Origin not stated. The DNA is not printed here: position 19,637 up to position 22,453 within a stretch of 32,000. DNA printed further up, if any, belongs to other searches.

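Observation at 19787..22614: DevS/DosT-type tandem GAF sensor rewired to a PP2C phosphatase + anti-sigma kinase, with an overlapping STAS partner and the heme-ligand His replaced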

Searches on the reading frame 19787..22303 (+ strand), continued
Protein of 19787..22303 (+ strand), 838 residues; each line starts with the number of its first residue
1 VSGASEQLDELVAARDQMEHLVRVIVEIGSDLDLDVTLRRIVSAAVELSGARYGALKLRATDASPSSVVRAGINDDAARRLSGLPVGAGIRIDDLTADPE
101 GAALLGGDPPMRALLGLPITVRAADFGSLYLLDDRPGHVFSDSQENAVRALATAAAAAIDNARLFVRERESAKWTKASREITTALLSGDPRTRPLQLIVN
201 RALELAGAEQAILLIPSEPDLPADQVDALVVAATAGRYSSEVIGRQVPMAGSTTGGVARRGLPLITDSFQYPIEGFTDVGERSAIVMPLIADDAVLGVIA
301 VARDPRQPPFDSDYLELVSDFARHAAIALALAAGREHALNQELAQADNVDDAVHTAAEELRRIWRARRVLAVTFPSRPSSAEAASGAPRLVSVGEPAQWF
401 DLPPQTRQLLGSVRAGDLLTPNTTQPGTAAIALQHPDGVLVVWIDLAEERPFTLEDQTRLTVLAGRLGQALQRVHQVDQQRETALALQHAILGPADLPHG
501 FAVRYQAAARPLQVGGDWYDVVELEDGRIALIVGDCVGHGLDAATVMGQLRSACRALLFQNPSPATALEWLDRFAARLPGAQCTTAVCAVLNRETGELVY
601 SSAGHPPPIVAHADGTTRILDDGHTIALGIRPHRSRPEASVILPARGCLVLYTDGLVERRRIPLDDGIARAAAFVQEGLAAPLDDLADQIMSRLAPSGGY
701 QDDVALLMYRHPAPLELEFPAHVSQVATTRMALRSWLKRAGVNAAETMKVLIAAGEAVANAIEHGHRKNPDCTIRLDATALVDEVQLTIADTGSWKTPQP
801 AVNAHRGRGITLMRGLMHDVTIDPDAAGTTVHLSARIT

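Call 19: find_related_loci(query=window:19838-22300:+, collection=genome_contigs, flank=6000)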
Query window:19838-22300:+ (821 aa) in genome_contigs; peptide patterns used: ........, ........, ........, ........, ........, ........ (x = any residue, [..] = any of these).
600 stretches matched a pattern (row limit reached: there are more); 593 encode a relative of the query (tblastn E <= 1e-3); the best 80 are kept; 80 distinct loci.
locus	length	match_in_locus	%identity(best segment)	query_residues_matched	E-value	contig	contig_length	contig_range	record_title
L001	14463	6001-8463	80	1-821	0e+0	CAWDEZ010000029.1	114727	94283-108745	MAG: uncultured Actinomycetota bacterium isolate MFD05841.bin.1.64 genome assembly, contig: contig_8552, whole genome sh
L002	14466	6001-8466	80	1-821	0e+0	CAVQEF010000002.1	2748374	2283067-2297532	MAG: uncultured Actinomycetota bacterium isolate MFD02416.bin.1.350 genome assembly, contig: contig_23941, whole genome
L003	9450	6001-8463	79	1-821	0e+0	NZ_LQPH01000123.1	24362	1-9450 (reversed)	Mycobacterium nebraskense strain DSM 44803 contig_39, whole genome shotgun sequence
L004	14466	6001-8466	78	1-821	0e+0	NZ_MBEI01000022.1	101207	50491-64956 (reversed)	Mycobacterium colombiense strain NS-7390 contig_29, whole genome shotgun sequence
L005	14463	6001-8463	78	1-821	0e+0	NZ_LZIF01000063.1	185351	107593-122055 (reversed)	Mycobacterium sp. 852002-51971_SCH5477799-a contig_39, whole genome shotgun sequence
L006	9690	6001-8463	77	1-821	0e+0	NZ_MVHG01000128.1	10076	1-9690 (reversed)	Mycobacterium arosiense ATCC BAA-1401 = DSM 45069 Mycobacterium_arosiense_DSM45069_contig128, whole genome shotgun seque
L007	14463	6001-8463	76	1-821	0e+0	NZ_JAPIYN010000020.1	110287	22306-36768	Mycobacterium sp. 94-17 94-17_20, whole genome shotgun sequence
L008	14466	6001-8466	75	1-821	0e+0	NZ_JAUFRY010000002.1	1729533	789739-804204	Mycobacterium sp. TY814 sequence2, whole genome shotgun sequence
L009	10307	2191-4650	76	1-821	0e+0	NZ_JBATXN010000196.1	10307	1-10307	MAG: Mycobacterium sp. isolate MFD04595_ilm_asm_bin22 k127_143450, whole genome shotgun sequence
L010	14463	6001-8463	75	1-820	0e+0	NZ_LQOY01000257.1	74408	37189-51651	Mycobacterium gordonae strain DSM 44160 contig_96, whole genome shotgun sequence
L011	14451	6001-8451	74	1-820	0e+0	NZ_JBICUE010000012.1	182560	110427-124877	Mycobacterium sp. NPDC048908 NPDC048908_83_D11.ctg-0012, whole genome shotgun sequence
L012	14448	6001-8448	68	3-820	0e+0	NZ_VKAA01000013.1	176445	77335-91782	Mycolicibacterium sp. 018/SC-01/001 NODE_13_length_176445_cov_37.778752, whole genome shotgun sequence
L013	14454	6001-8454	78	1-821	0e+0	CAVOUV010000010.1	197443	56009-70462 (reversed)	MAG: uncultured Actinomycetota bacterium isolate MFD10043.bin.2.45 genome assembly, contig: contig_23195, whole genome s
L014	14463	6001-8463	78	1-821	0e+0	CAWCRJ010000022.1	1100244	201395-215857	MAG: uncultured Actinomycetota bacterium isolate MFD01213.bin.2.157 genome assembly, contig: contig_4708, whole genome s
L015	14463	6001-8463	72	1-821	0e+0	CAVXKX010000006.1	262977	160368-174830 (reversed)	MAG: uncultured Actinomycetota bacterium isolate MFD09603.bin.1.48 genome assembly, contig: contig_24587, whole genome s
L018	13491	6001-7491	65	321-820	0e+0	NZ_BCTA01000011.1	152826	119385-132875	Mycolicibacterium novocastrense strain JCM18114, whole genome shotgun sequence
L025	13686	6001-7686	59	250-808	0e+0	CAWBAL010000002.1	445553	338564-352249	MAG: uncultured Actinomycetota bacterium isolate MFD02809.bin.2.332 genome assembly, contig: contig_106665, whole genome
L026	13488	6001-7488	60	321-821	0e+0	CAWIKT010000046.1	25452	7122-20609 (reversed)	MAG: uncultured Actinomycetota bacterium isolate MFD09400.bin.3.34 genome assembly, contig: contig_6576, whole genome sh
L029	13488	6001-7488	61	321-820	0e+0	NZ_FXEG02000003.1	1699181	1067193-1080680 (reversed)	Mycobacterium ahvazicum strain AFP003, whole genome shotgun sequence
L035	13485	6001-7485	62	322-821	0e+0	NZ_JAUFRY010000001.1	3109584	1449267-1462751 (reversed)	Mycobacterium sp. TY814 sequence1, whole genome shotgun sequence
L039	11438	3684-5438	38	96-820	2e-57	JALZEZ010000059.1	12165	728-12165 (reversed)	MAG: Actinomycetota bacterium isolate NEG bin26 SC8816_NODE_69_length_12165_cov_2.114886, whole genome shotgun sequence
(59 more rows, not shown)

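Call 21: search_protein_families(library=pfam, proteins=[L029:3358-7491:+], max_evalue=0.001)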
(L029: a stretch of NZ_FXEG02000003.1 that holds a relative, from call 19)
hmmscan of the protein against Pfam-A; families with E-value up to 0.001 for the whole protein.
L029:3358-7491:+ (1378 aa): 12 families
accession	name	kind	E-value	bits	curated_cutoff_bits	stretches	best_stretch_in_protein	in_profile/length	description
PF07228.17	SpoIIE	-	2.8e-49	168.1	25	1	1065-1250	1-190/192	Stage II sporulation protein E (SpoIIE)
PF02518.31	HATPase_c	-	5.3e-37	127.1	26.4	2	456-558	7-108/111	Histidine kinase-, DNA gyrase B-, and HSP90-like ATPase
PF13581.12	HATPase_c_2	-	6.1e-32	110.8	27.4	2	1259-1373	1-125/127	Histidine kinase-like ATPase domain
PF00072.30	Response_reg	-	3.8e-28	98.3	30.2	1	626-738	1-111/111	Response regulator receiver domain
PF00512.31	HisKA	-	3.4e-17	62.7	26.9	1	337-404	1-66/66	His Kinase A (phospho-acceptor) domain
PF08448.16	PAS_4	-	5.3e-15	56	23.1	1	758-870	1-108/110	PAS fold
PF13185.12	GAF_2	-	2.4e-08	34.7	28.6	1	175-312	2-132/136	GAF domain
PF13426.13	PAS_9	-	1.5e-07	32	27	1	763-868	2-102/103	PAS domain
PF00989.32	PAS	-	8e-07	29.5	22.6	1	756-867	5-113/113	PAS fold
PF13188.13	PAS_8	-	2.2e-05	24.6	21.8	1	752-803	2-49/65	PAS domain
PF13492.12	GAF_3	-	0.00024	21.9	27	0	214-315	37-127/129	GAF domain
PF08447.18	PAS_3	-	0.00086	20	25.6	0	775-863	2-88/89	PAS fold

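Call 32: find_homologous_proteins(query=L018:3328-7494:+, max_evalue=1e-20)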
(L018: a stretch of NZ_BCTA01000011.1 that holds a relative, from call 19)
Query L018:3328-7494:+ (1389 aa): 8000 proteins with E <= 1e-20 among 8000 candidates; the best 120 are listed.
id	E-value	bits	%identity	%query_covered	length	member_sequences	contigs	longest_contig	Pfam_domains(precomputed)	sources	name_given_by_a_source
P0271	0.0e+0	3108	99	100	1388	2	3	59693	PF13426.14,PF13188.14,PF13185.13,PF01590.33,PF13581.13,PF08448.17,PF02518.32,PF00512.32,PF00989.32,PF00072.31,PF07228.18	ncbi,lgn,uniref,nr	ncbi:histidine kinase [Mycolicibacterium novocastrense]|uniref:SpoIIE family protein phosphatase n=1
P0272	0.0e+0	2993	96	100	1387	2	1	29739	PF13426.14,PF13188.14,PF13185.13,PF01590.33,PF13581.13,PF08448.17,PF02518.32,PF00512.32,PF00989.32,PF00072.31,PF07228.18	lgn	-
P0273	0.0e+0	2854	91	100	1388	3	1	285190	PF13426.14,PF13188.14,PF13185.13,PF01590.33,PF13581.13,PF08448.17,PF02518.32,PF00512.32,PF00989.32,PF00072.31,PF07228.18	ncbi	ncbi:SpoIIE family protein phosphatase [Mycolicibacterium sp. XJ2]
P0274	0.0e+0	2847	91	100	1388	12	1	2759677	PF13426.14,PF13188.14,PF13185.13,PF01590.33,PF13581.13,PF08448.17,PF02518.32,PF00512.32,PF00989.32,PF00072.31,PF07228.18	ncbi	-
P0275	0.0e+0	2781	89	100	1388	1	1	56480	PF13185.13,PF01590.33,PF13581.13,PF08448.17,PF02518.32,PF00512.32,PF00989.32,PF00072.31,PF07228.18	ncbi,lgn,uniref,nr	ncbi:histidine kinase [Mycobacterium sp. GA-1285]|uniref:SpoIIE family protein phosphatase n=1 Tax=M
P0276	0.0e+0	2738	87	100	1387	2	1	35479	PF13426.14,PF13185.13,PF01590.33,PF13581.13,PF08448.17,PF02518.32,PF13492.13,PF00512.32,PF00989.32,PF00072.31,PF07228.18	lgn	-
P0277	0.0e+0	2727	88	100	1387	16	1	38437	PF13426.14,PF13188.14,PF13185.13,PF01590.33,PF13581.13,PF08448.17,PF02518.32,PF00512.32,PF00989.32,PF00072.31,PF07228.18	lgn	-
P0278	0.0e+0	2705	87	100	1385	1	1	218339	PF13426.14,PF13188.14,PF13185.13,PF13492.13,PF00512.32,PF00072.31,PF01590.33,PF13581.13,PF08448.17,PF02518.32,PF00989.32,PF07228.18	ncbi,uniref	ncbi:SpoIIE family protein phosphatase [Mycolicibacterium celeriflavum]|uniref:SpoIIE family protein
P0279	0.0e+0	2680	86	100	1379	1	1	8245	PF13426.14,PF13185.13,PF01590.33,PF13581.13,PF08448.17,PF02518.32,PF13492.13,PF00512.32,PF00989.32,PF00072.31,PF07228.18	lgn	-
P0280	0.0e+0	2564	81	100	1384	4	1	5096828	PF13426.14,PF13185.13,PF01590.33,PF13581.13,PF08448.17,PF02518.32,PF00512.32,PF00989.32,PF00072.31,PF07228.18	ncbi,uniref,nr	ncbi:SpoIIE family protein phosphatase [Mycolicibacterium sp. ND9-15]|uniref:SpoIIE family protein p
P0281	0.0e+0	2533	82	100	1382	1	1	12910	PF13426.14,PF13188.14,PF13185.13,PF01590.33,PF13581.13,PF08448.17,PF02518.32,PF00512.32,PF00989.32,PF00072.31,PF07228.18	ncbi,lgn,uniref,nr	ncbi:SpoIIE family protein phosphatase [Mycobacterium sp. E740]|uniref:SpoIIE family protein phospha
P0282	0.0e+0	2528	81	100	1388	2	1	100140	PF13426.14,PF13188.14,PF13185.13,PF13581.13,PF08448.17,PF02518.32,PF00512.32,PF00989.32,PF00072.31,PF07228.18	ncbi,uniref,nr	ncbi:histidine kinase [Mycolicibacterium sp. GF69]|uniref:SpoIIE family protein phosphatase n=1 Tax=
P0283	0.0e+0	2520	81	100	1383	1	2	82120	PF13426.14,PF13185.13,PF01590.33,PF13581.13,PF08448.17,PF02518.32,PF00512.32,PF00989.32,PF00072.31,PF07228.18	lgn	-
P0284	0.0e+0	2450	79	100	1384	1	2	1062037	PF13426.14,PF13188.14,PF13185.13,PF01590.33,PF13581.13,PF08448.17,PF02518.32,PF00512.32,PF00989.32,PF00072.31,PF07228.18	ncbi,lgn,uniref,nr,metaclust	ncbi:SpoIIE family protein phosphatase [Mycolicibacterium flavescens]|uniref:histidine kinase n=1 Ta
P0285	0.0e+0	2438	79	100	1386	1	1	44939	PF13426.14,PF13188.14,PF13185.13,PF01590.33,PF13581.13,PF08448.17,PF02518.32,PF00512.32,PF00989.32,PF00072.31,PF07228.18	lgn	-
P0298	0.0e+0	2219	72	100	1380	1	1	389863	PF13426.14,PF13188.14,PF13185.13,PF13581.13,PF08448.17,PF02518.32,PF00512.32,PF00989.32,PF00072.31,PF07228.18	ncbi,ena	-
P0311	0.0e+0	2173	71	100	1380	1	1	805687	PF13426.14,PF13188.14,PF13185.13,PF13581.13,PF08448.17,PF02518.32,PF00512.32,PF00989.32,PF00072.31,PF07228.18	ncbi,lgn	ncbi:SpoIIE family protein phosphatase [Mycobacterium sp. 2YAF39]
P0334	0.0e+0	2142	71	100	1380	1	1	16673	PF13426.14,PF13188.14,PF13185.13,PF13581.13,PF08448.17,PF02518.32,PF00512.32,PF00989.32,PF00072.31,PF07228.18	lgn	-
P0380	0.0e+0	2098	70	99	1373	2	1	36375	PF13426.14,PF13188.14,PF13185.13,PF13581.13,PF08448.17,PF02518.32,PF00512.32,PF00989.32,PF00072.31,PF07228.18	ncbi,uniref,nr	ncbi:SpoIIE family protein phosphatase [Mycolicibacterium sp. 018/SC-01/001]|uniref:SpoIIE family pr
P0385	0.0e+0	2094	69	99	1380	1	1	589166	PF13426.14,PF13188.14,PF13185.13,PF13581.13,PF08448.17,PF02518.32,PF00512.32,PF00989.32,PF00072.31,PF07228.18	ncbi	ncbi:MAG: SpoIIE family protein phosphatase [Actinomycetota bacterium]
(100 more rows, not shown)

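Call 69: search_protein_families(library=ncbifam, proteins=[window:19787-22300:+], max_evalue=0.001)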
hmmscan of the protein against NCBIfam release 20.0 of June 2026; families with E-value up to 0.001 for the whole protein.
window:19787-22300:+ (838 aa): 5 families
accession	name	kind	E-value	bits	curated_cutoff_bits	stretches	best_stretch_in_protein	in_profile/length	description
TIGR01925.2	spIIAB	equivalog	5.1e-11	42.6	135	1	715-837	3-136/137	anti-sigma F factor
NF003144.0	PRK04069.1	equivalog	8.7e-10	38.2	145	1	714-832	7-138/161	anti-sigma B factor RsbW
NF041045.1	RsbA_anti_sig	subfamily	6.5e-09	35.5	210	1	705-835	166-302/303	anti-sigma factor RsbA family regulatory protein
TIGR01924.1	rsbW_low_gc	equivalog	3e-08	33.3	155.05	1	714-794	7-87/159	anti-sigma B factor RsbW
NF045505.1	RR_RssB_Pseudo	equivalog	3.8e-08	32.8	700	1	511-659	186-341/394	two-component system response regulator RssB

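Call 77: search_protein_families(library=pfam, proteins=[L026:4978-7488:+, L025:5452-8244:+, L039:3300-5450:+], max_evalue=0.001)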
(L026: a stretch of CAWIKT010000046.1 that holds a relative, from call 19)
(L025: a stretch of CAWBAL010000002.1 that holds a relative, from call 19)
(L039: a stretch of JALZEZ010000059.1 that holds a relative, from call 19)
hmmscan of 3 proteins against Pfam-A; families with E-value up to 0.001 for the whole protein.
L026:4978-7488:+ (837 aa): 8 families
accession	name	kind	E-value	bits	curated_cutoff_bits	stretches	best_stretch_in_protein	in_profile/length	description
PF07228.17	SpoIIE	-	8e-48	163.4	25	1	525-709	2-190/192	Stage II sporulation protein E (SpoIIE)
PF00072.30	Response_reg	-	1.4e-30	106.1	30.2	1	86-198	1-111/111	Response regulator receiver domain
PF13581.12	HATPase_c_2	-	4.4e-25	88.6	27.4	1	718-832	1-125/127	Histidine kinase-like ATPase domain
PF08448.16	PAS_4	-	1.2e-09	38.8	23.1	1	218-331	1-109/110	PAS fold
PF13426.13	PAS_9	-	2e-07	31.7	27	1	223-329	2-103/103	PAS domain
PF00989.32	PAS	-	2.5e-07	31.1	22.6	1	216-327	5-113/113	PAS fold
PF13188.13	PAS_8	-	4.3e-06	26.9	21.8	1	216-269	5-55/65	PAS domain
PF02518.31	HATPase_c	-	9.9e-05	23.2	26.4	1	753-833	10-106/111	Histidine kinase-, DNA gyrase B-, and HSP90-like ATPase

L025:5452-8244:+ (931 aa): 7 families
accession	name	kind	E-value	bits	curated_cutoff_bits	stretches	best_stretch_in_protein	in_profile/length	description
PF07228.17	SpoIIE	-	1.5e-46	159.3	25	1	445-631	1-191/192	Stage II sporulation protein E (SpoIIE)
PF00072.30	Response_reg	-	3.9e-27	95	30.2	1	2-113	2-111/111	Response regulator receiver domain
PF13581.12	HATPase_c_2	-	2.8e-25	89.2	27.4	1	639-743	1-115/127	Histidine kinase-like ATPase domain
PF08448.16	PAS_4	-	1.7e-08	35.1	23.1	1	133-246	1-109/110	PAS fold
PF13426.13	PAS_9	-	4.9e-08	33.6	27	1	138-244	2-103/103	PAS domain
PF00989.32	PAS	-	6.8e-07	29.7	22.6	1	131-242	5-113/113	PAS fold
PF13188.13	PAS_8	-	7.2e-06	26.2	21.8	1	131-184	5-55/65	PAS domain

L039:3300-5450:+ (717 aa): 6 families
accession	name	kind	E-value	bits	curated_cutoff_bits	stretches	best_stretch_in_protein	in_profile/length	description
PF07228.17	SpoIIE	-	5.5e-48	163.9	25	1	402-587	1-191/192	Stage II sporulation protein E (SpoIIE)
PF13185.12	GAF_2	-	3.3e-40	137.9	28.6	2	38-175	2-136/136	GAF domain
PF01590.32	GAF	-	1.1e-37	129.9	22.4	2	39-174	1-133/133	GAF domain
PF13492.12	GAF_3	-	8.9e-27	94.5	27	2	39-176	1-129/129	GAF domain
PF13581.12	HATPase_c_2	-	3e-25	89.1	27.4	1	600-710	2-126/127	Histidine kinase-like ATPase domain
PF02518.31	HATPase_c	-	0.00043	21.1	26.4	0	633-712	9-108/111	Histidine kinase-, DNA gyrase B-, and HSP90-like ATPase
